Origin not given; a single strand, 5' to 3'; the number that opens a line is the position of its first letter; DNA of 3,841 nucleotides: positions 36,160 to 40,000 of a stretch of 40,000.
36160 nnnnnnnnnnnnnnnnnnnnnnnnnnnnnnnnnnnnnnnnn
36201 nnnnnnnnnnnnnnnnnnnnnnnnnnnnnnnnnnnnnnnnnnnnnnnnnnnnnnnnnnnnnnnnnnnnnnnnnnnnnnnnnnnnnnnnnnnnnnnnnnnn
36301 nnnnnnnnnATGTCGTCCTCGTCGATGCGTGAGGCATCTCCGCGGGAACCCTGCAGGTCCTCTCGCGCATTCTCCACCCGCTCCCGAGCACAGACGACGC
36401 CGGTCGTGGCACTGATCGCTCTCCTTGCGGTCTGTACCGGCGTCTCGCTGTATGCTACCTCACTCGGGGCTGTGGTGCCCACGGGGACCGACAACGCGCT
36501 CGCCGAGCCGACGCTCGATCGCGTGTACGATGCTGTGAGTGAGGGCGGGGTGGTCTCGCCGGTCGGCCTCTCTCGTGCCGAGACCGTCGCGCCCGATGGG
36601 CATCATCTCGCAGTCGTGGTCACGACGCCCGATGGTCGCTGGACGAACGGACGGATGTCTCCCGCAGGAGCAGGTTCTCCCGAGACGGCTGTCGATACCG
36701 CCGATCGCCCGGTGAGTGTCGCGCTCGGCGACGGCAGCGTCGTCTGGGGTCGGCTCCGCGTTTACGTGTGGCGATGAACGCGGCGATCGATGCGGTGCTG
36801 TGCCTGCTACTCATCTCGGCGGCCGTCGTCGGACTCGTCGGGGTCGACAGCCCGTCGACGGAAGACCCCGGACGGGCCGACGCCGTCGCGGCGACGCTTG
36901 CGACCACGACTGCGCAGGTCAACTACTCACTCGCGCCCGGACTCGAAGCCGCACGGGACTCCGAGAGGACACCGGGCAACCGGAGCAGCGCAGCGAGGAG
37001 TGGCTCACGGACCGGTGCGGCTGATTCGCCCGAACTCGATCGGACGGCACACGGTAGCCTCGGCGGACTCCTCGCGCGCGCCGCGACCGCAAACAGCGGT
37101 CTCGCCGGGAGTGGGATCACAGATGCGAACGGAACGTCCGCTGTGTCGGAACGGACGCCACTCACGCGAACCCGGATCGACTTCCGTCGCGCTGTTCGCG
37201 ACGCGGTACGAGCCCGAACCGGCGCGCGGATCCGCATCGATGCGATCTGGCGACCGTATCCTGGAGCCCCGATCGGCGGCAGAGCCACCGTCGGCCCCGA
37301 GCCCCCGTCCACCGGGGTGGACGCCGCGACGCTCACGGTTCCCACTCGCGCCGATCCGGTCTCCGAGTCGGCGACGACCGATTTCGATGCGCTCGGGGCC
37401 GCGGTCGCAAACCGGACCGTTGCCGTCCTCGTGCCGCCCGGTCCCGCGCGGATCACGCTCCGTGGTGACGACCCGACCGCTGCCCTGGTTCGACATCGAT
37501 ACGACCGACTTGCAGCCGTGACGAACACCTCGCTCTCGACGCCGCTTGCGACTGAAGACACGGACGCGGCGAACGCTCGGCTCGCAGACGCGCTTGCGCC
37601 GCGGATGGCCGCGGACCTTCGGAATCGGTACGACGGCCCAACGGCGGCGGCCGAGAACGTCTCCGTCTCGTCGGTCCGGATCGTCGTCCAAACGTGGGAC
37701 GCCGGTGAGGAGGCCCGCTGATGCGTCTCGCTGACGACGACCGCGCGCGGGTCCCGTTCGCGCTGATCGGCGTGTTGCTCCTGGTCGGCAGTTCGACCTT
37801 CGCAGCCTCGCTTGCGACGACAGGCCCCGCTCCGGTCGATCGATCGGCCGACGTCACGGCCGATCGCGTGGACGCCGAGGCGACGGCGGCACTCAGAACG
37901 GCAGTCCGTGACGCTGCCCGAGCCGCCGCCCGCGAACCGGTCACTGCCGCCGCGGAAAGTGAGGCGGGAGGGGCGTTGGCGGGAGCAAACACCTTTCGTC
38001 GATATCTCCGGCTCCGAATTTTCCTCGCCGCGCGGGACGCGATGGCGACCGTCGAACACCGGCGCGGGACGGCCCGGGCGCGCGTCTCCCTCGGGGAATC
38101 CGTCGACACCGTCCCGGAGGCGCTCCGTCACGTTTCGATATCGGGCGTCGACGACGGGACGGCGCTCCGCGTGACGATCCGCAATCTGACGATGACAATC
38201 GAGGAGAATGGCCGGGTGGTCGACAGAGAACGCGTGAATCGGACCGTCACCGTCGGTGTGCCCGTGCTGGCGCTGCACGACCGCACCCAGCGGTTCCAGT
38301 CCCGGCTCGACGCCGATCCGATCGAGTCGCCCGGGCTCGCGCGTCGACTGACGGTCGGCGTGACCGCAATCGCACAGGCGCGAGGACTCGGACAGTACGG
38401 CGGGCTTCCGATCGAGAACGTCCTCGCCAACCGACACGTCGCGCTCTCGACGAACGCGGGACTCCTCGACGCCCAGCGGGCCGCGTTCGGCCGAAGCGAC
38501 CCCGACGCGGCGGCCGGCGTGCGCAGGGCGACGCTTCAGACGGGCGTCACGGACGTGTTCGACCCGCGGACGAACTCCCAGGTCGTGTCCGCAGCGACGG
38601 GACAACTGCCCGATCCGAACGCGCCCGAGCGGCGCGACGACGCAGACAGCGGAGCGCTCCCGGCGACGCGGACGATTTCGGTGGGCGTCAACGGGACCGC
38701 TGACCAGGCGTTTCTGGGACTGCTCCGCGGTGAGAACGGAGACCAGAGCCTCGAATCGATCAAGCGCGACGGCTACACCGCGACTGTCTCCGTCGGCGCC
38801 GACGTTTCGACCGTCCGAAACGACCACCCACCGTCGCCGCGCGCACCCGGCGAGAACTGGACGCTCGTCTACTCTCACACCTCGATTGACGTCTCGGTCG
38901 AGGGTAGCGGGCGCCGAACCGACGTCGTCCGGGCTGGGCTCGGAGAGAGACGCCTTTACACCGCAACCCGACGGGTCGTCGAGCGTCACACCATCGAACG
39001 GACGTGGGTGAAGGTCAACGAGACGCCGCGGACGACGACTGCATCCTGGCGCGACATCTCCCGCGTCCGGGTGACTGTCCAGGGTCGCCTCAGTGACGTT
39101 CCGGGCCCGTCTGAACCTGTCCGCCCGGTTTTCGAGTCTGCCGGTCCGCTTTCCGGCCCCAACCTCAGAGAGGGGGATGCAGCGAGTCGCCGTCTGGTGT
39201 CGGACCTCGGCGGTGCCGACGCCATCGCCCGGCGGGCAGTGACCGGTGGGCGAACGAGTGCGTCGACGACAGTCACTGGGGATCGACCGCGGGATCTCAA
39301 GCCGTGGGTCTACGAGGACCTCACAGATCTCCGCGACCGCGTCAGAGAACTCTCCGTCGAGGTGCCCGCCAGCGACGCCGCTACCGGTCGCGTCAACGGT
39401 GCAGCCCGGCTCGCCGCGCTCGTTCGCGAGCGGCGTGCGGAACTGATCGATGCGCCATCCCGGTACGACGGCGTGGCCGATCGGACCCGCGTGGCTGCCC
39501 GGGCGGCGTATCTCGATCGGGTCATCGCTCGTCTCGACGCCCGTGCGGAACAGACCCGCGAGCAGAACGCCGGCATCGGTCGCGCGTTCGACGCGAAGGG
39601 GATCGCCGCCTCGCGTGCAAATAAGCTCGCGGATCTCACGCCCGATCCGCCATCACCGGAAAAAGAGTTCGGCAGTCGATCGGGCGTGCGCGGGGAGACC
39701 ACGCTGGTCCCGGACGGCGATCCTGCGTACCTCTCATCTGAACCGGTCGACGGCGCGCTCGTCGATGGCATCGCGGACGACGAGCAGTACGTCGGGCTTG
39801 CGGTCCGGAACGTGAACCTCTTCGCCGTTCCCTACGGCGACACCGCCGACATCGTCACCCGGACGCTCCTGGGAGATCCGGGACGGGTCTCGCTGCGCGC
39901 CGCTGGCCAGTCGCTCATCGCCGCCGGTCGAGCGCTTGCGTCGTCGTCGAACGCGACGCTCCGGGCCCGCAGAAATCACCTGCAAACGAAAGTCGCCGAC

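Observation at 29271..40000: CetZ tubulin gene divergently paired with an orphan type-IV-pilus/Tad-like assembly module built from unrecognisable anchored proteins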

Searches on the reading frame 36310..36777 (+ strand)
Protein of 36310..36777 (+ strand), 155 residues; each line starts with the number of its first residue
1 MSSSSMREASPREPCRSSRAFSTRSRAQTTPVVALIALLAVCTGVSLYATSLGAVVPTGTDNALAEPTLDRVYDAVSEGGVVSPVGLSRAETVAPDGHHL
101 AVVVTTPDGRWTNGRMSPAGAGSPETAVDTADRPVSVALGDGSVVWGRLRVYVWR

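Call 5: search_protein_families(library=pfam, proteins=[window:36310-36777:+], max_evalue=0.01)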
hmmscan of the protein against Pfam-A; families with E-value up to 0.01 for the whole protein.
window:36310-36777:+ (155 aa): 1 family
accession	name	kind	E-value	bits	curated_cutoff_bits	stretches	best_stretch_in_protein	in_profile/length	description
PF23956.1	DUF7285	-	1.1e-33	116.7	27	1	38-154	1-112/112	Family of unknown function (DUF7285)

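Call 6: search_protein_families(library=ncbifam, proteins=[window:36310-36777:+], max_evalue=0.01)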
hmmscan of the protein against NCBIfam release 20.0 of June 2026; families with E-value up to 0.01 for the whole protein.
window:36310-36777:+ (155 aa): 0 families

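Call 39: search_protein_families(library=pfam, proteins=[window:36310-36777:+], max_evalue=10)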
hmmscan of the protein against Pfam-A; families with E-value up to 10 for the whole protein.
window:36310-36777:+ (155 aa): 1 family
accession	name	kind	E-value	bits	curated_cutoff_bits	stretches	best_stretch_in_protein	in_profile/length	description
PF23956.1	DUF7285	-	1.1e-33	116.7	27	1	38-154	1-112/112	Family of unknown function (DUF7285)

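Call 40: find_homologous_proteins(query=window:36310-36777:+, max_evalue=0.001)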
Query window:36310-36777:+ (155 aa): 45 proteins with E <= 0.001 among 548 candidates.
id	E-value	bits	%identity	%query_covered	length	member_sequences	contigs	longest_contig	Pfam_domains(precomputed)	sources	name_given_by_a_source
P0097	3.0e-82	292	93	97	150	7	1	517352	PF23956.2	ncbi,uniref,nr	ncbi:DUF7285 family protein [Halobellus ordinarius]|uniref:DUF7285 family protein n=1 Tax=Halobellus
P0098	1.5e-51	192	68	100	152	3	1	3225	PF23956.2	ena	-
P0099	3.2e-50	188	62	97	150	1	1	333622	PF23956.2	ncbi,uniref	ncbi:DUF7285 family protein [Halobellus sp. GM3]|uniref:DUF7285 family protein n=1 Tax=Halobellus sp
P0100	5.7e-49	184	65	99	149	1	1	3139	PF23956.2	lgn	-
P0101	6.6e-49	184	73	84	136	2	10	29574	PF23956.2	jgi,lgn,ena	jgi:hypothetical protein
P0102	7.8e-49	183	65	97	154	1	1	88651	PF23956.2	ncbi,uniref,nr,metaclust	ncbi:DUF7285 family protein [Halobellus rufus]|uniref:DUF7285 family protein n=1 Tax=Halobellus rufu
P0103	8.3e-49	183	66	85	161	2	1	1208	PF23956.2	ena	-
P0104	1.9e-48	182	63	100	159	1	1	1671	PF23956.2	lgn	-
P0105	4.8e-48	181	60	100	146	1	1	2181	PF23956.2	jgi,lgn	-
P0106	1.2e-47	180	71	85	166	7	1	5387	PF23956.2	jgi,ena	jgi:hypothetical protein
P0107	1.2e-47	180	68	88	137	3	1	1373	PF23956.2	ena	-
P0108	2.0e-47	179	63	97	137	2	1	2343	PF23956.2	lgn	-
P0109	2.3e-47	179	70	84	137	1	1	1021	PF23956.2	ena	-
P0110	4.5e-47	178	63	100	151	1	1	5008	PF23956.2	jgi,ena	-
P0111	5.4e-47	178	70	85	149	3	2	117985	PF23956.2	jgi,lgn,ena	-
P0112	8.3e-47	177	64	87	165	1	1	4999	PF23956.2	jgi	-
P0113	9.8e-47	177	63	100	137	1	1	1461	PF23956.2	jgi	jgi:hypothetical protein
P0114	1.4e-46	176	67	88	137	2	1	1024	PF23956.2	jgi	jgi:hypothetical protein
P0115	1.9e-46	176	68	84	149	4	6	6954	PF23956.2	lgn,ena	-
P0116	3.6e-46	175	69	84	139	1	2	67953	PF23956.2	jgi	-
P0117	6.6e-46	174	63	100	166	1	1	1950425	PF23956.2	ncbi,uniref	ncbi:DUF7285 family protein [Halobellus salinisoli]|uniref:DUF7285 family protein n=1 Tax=Halobellus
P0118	1.0e-45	173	62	100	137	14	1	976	PF23956.2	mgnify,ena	mgnify:FL=1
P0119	1.1e-45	173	71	84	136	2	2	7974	PF23956.2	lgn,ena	-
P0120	1.1e-45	173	61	100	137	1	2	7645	PF23956.2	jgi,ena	jgi:hypothetical protein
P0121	3.6e-45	172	64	86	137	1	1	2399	PF23956.2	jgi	jgi:hypothetical protein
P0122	6.7e-45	171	65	85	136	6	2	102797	PF23956.2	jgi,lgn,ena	-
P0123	1.5e-44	170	62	91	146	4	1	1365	PF23956.2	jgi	jgi:hypothetical protein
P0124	1.6e-44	170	71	84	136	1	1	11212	PF23956.2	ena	-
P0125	1.6e-44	170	64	84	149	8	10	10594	PF23956.2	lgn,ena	-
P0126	2.1e-44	169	68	84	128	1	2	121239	PF23956.2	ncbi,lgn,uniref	ncbi:MAG: hypothetical protein ABEI27_11390 [Halobellus sp.]|uniref:DUF7285 family protein n=1 Tax=H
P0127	3.3e-44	168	63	100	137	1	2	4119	PF23956.2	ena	-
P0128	4.4e-44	168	66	84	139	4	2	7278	PF23956.2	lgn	-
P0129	4.6e-44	168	58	97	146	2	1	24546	PF23956.2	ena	-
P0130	9.7e-44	167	63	88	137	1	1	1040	PF23956.2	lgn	-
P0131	1.1e-43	167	65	85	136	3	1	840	PF23956.2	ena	-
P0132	1.5e-43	166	59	97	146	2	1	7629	PF23956.2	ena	-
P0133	2.4e-43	166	57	100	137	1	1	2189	PF23956.2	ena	-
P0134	6.9e-43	164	57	97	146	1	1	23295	PF23956.2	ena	-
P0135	3.8e-42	162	68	84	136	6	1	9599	PF23956.2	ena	-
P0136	5.2e-42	161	60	76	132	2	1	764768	PF23956.2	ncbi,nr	ncbi:hypothetical protein DVK02_02100 [Halobellus sp. Atlit-31R]|nr:hypothetical protein DVK02_02100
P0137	4.6e-41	158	62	85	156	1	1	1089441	PF23956.2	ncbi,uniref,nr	ncbi:DUF7285 family protein [Halobellus captivus]|uniref:DUF7285 family protein n=1 Tax=Halobellus c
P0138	6.7e-40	155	59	100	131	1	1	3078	PF23956.2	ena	-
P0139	6.7e-40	154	68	83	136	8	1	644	PF23956.2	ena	-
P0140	6.5e-37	145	57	100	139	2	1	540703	PF23956.2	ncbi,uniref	ncbi:DUF7285 family protein [Halobellus sp. EA9]|uniref:DUF7285 family protein n=1 Tax=Halobellus sp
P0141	7.2e-37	145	57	99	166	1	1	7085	PF23956.2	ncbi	ncbi:MAG: hypothetical protein ABEJ97_05700 [Halobellus sp.]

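Call 47: predict_structure(alignment_id=A3)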
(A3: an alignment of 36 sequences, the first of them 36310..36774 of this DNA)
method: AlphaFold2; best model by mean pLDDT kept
length: 155 residues; sequences in the alignment: 36
mean_pLDDT: 73.3   pTM: 0.56
mean pLDDT of the five models: 73.3, 72.2, 71.8, 71.8, 71.0
residues with pLDDT >= 90: 53; 70-90: 40; 50-70: 23; < 50: 39
segments of 3 or more residues with pLDDT < 50: 1-29, 51-58
pLDDT, mean of each block of 10 residues (from residue 1): 40 41 44 69 58 48 84 93 91 89 93 80 73 93 94 90
secondary structure, 60 per line:
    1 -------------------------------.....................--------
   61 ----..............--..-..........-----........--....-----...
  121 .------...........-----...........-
elements in order: H32-52 H65-76 H84-93 E99-106 E109-112 H118-121 E128-138 E144-154

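Call 54: fold_search(model_id=the predicted structure, library=pdb)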
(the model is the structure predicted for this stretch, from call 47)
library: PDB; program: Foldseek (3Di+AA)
matches with E <= 10: 602; with E <= 0.001: 0
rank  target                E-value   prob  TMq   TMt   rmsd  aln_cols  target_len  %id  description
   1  4v4b_AC               5.2e-02  0.47  0.27  0.23   6.8       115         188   16  Structure of the ribosomal 80S-eEF2-sordarin complex from yeast obtained by docking atomic models for RNA and protein (released 2014-07-09)
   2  4v8m_AX               1.0e-01  0.15  0.19  0.16   7.0        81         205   17  High-resolution cryo-electron microscopy structure of the Trypanosoma brucei ribosome (released 2014-07-09)
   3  8apo_Bc               1.2e-01  0.25  0.22  0.13  22.1       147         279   14  Structure of the mitochondrial ribosome from Polytomella magna with tRNAs bound to the A and P sites (released 2023-06-21)
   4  3c30                  1.7e-01  0.25  0.26  0.20  11.0       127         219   16  Crystal structure of the Vibrio Cholerae LuxQ periplasmic domain (SeMet) (released 2009-02-03)
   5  9kkf_SD               2.0e-01  0.33  0.20  0.14   5.5        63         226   25  Structure of the human 40S ribosome complexed with HCV IRES and eIF3 (released 2025-12-03)
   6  9evs_B                2.1e-01  0.44  0.32  0.13   5.9        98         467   10  Structure of the flowering plant mitoribosome with P-site tRNA (released 2025-09-03)
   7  5a2q_D                3.5e-01  0.13  0.16  0.12   7.0        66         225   23  Structure of the HCV IRES bound to the human ribosome (released 2015-07-15)
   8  9fhl_Z                4.8e-01  0.15  0.22  0.19   6.3        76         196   16  High-resolution cryo-EM structure of Saccharolobus solfataricus 30S ribosomal subunit bound to mRNA and initiator tRNA (released 2025-01-15)
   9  4v6k_BG               4.8e-01  0.09  0.20  0.16   7.9       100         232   11  Structural insights into cognate vs. near-cognate discrimination during decoding. (released 2014-07-09)
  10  5x50_A                4.8e-01  0.06  0.15  0.02  22.3       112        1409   11  RNA Polymerase II from Komagataella Pastoris (Type-2 crystal) (released 2017-05-17)
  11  9ja1_A                5.1e-01  0.08  0.19  0.04   9.1       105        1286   10  The RNA polymerase II elongation complex from Saccharomyces cerevisiae (released 2024-09-04)
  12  5xog_A                5.1e-01  0.05  0.15  0.02  21.3       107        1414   10  RNA Polymerase II elongation complex bound with Spt5 KOW5 and Elf1 (released 2017-08-16)
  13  1v6f_MODEL_1_A        5.1e-01  0.04  0.13  0.13  15.6        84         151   15  Solution Structure of Glia Maturation Factor-beta from Mus Musculus (released 2004-05-29)
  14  5mmj_c                6.6e-01  0.13  0.23  0.18   5.7        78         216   10  Structure of the small subunit of the chloroplast ribosome (released 2017-01-11)
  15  5ot2_A                7.0e-01  0.06  0.15  0.02  19.9        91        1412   15  RNA polymerase II elongation complex in the presence of 3d-Napht-A (released 2017-11-01)
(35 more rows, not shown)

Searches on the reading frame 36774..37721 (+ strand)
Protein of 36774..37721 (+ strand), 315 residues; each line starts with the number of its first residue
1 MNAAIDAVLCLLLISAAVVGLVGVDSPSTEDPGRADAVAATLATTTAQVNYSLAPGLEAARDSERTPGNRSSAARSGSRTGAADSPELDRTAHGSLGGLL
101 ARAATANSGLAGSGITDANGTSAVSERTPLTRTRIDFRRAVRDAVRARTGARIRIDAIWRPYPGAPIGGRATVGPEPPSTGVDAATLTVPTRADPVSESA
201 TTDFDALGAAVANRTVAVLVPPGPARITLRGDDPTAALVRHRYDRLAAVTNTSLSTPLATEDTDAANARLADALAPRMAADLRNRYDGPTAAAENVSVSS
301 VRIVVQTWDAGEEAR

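Call 5: search_protein_families(library=pfam, proteins=[window:36774-37721:+], max_evalue=0.01)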
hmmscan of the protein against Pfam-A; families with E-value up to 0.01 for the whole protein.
window:36774-37721:+ (315 aa): 1 family
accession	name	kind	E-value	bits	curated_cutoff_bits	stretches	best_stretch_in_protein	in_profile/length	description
PF23955.1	DUF7284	-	3.3e-86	290.1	27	1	5-308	1-278/278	Family of unknown function (DUF7284)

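Call 6: search_protein_families(library=ncbifam, proteins=[window:36774-37721:+], max_evalue=0.01)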
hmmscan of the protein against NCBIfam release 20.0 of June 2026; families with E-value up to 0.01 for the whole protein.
window:36774-37721:+ (315 aa): 0 families

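Call 39: search_protein_families(library=pfam, proteins=[window:36774-37721:+], max_evalue=10)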
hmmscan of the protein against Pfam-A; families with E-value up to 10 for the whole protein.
window:36774-37721:+ (315 aa): 1 family
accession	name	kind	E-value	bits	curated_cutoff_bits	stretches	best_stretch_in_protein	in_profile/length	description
PF23955.1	DUF7284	-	3.3e-86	290.1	27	1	5-308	1-278/278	Family of unknown function (DUF7284)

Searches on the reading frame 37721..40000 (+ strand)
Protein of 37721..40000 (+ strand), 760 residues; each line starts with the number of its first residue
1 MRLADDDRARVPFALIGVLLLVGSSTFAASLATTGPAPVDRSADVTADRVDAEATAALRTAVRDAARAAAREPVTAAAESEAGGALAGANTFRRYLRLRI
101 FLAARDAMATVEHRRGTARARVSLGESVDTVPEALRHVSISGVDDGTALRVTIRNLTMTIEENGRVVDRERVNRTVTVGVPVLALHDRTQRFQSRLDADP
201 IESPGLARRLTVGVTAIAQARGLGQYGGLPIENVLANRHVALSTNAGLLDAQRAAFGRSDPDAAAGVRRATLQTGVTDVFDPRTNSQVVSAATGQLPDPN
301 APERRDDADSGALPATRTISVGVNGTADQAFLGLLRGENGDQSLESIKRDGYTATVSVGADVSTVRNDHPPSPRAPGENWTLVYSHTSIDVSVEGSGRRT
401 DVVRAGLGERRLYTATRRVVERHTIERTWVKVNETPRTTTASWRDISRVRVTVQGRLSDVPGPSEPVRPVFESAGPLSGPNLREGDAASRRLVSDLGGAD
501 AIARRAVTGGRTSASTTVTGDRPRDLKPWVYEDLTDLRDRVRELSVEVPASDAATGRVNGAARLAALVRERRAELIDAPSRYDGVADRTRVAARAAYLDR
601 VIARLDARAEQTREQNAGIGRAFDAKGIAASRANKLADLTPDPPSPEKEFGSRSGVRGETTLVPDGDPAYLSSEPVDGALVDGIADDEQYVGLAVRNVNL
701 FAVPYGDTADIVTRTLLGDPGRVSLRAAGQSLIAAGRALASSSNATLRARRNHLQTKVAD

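Call 5: search_protein_families(library=pfam, proteins=[window:37721-40000:+], max_evalue=0.01)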
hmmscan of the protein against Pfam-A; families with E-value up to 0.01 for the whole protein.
window:37721-40000:+ (760 aa): 1 family
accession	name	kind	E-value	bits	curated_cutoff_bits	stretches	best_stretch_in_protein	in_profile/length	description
PF23957.1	DUF7286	-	4.7e-261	869.9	27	1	5-759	1-753/1000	Family of unknown function (DUF7286)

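Call 6: search_protein_families(library=ncbifam, proteins=[window:37721-40000:+], max_evalue=0.01)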
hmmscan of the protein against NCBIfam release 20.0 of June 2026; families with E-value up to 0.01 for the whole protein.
window:37721-40000:+ (760 aa): 0 families
